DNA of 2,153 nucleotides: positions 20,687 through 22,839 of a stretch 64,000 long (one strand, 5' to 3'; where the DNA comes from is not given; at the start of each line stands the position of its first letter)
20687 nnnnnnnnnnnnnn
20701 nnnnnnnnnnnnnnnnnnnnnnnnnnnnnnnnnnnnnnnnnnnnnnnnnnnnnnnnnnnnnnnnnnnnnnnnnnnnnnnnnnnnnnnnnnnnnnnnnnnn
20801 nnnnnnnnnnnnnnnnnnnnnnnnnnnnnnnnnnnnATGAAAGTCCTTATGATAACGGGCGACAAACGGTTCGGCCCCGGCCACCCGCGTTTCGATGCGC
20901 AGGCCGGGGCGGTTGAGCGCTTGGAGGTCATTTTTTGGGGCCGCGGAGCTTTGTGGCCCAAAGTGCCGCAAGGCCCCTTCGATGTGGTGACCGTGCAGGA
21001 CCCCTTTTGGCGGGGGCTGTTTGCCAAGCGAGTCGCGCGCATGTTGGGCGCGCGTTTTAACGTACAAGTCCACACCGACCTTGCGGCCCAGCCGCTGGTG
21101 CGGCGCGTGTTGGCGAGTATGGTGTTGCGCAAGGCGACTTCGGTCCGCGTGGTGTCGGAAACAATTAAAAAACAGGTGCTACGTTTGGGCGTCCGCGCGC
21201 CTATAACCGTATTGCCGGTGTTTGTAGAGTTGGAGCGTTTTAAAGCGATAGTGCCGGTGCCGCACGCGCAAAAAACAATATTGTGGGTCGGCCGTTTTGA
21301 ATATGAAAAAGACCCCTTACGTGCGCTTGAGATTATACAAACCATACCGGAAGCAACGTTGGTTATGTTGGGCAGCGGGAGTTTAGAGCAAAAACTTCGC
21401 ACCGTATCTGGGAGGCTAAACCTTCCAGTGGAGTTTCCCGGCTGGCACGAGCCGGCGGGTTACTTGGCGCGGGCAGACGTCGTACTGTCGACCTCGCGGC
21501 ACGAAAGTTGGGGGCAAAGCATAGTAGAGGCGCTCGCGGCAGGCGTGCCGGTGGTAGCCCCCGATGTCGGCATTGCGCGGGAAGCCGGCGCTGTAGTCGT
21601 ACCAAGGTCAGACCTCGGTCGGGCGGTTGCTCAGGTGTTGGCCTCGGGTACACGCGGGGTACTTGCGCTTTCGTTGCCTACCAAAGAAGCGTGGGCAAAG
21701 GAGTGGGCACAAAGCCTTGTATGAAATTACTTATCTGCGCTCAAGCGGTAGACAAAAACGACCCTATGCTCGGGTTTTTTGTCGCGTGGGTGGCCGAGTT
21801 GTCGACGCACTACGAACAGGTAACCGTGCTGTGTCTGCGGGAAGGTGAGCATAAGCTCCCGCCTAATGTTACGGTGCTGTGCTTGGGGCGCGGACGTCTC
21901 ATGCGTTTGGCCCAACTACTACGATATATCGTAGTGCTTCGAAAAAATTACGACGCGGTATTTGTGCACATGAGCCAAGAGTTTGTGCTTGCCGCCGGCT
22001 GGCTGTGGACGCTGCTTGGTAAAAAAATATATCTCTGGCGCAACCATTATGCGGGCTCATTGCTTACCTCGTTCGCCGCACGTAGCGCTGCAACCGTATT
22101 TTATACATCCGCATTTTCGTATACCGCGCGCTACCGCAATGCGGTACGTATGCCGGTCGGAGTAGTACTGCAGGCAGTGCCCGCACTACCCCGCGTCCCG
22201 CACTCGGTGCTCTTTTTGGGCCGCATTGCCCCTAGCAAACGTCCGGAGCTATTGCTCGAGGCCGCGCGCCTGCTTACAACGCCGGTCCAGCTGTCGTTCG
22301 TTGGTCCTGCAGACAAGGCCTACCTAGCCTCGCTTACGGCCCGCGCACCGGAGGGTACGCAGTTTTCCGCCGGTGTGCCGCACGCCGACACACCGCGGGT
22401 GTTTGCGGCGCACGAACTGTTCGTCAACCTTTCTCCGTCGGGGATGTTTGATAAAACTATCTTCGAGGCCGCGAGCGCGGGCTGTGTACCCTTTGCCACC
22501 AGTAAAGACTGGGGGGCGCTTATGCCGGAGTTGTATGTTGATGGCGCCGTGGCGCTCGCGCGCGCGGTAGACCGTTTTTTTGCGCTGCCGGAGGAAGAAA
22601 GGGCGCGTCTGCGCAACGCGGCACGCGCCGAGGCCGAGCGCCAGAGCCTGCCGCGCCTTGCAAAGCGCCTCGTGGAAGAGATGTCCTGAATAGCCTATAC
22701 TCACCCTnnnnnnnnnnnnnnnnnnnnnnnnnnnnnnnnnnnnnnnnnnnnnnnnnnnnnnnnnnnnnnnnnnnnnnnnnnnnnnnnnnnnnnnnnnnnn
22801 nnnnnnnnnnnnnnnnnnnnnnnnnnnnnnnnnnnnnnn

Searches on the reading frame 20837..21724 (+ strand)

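Call 14: search_protein_families(library=pfam, proteins=[window:20837-21724:+], max_evalue=0.001)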
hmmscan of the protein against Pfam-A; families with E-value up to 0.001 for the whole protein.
window:20837-21724:+ (295 aa): 5 families
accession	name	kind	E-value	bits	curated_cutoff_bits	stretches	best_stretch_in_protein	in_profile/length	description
PF13692.12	Glyco_trans_1_4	-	9.4e-19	68.5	27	1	146-266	2-138/142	Glycosyl transferases group 1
PF00534.26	Glycos_transf_1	-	4.8e-18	65.7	26.4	1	135-249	5-129/172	Glycosyl transferases group 1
PF13439.12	Glyco_transf_4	-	8.5e-09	36.1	28.5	1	28-134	53-170/170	Glycosyltransferase Family 4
PF13579.12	Glyco_trans_4_4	-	2.2e-08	35.1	29.7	1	24-127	52-156/158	Glycosyl transferase 4-like domain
PF20706.3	GT4-conflict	-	6.2e-07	29.2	26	1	110-269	157-338/385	Family 4 Glycosyltransferase in conflict systems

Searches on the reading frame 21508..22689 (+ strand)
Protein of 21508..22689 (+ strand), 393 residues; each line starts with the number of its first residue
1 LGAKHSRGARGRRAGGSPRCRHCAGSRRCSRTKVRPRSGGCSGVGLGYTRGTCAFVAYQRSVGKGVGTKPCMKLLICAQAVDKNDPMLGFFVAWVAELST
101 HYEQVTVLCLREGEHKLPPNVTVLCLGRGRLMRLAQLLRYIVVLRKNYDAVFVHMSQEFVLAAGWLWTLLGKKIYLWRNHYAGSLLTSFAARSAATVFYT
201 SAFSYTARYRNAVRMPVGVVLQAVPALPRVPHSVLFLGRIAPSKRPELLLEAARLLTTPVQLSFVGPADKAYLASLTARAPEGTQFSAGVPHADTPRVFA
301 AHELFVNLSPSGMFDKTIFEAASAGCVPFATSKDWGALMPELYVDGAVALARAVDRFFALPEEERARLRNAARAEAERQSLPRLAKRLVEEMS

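Call 8: search_protein_families(library=pfam, proteins=[window:21508-22689:+], max_evalue=0.001)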
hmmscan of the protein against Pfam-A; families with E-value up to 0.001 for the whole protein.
window:21508-22689:+ (393 aa): 3 families
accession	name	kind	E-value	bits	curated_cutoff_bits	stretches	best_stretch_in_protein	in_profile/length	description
PF13692.12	Glyco_trans_1_4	-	1.7e-08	35.3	27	1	232-346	2-118/142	Glycosyl transferases group 1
PF00534.26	Glycos_transf_1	-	1.3e-07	31.8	26.4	1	233-372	17-169/172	Glycosyl transferases group 1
PF13524.12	Glyco_trans_1_2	-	1.4e-05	25.5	25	1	247-378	3-131/144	Glycosyl transferase-like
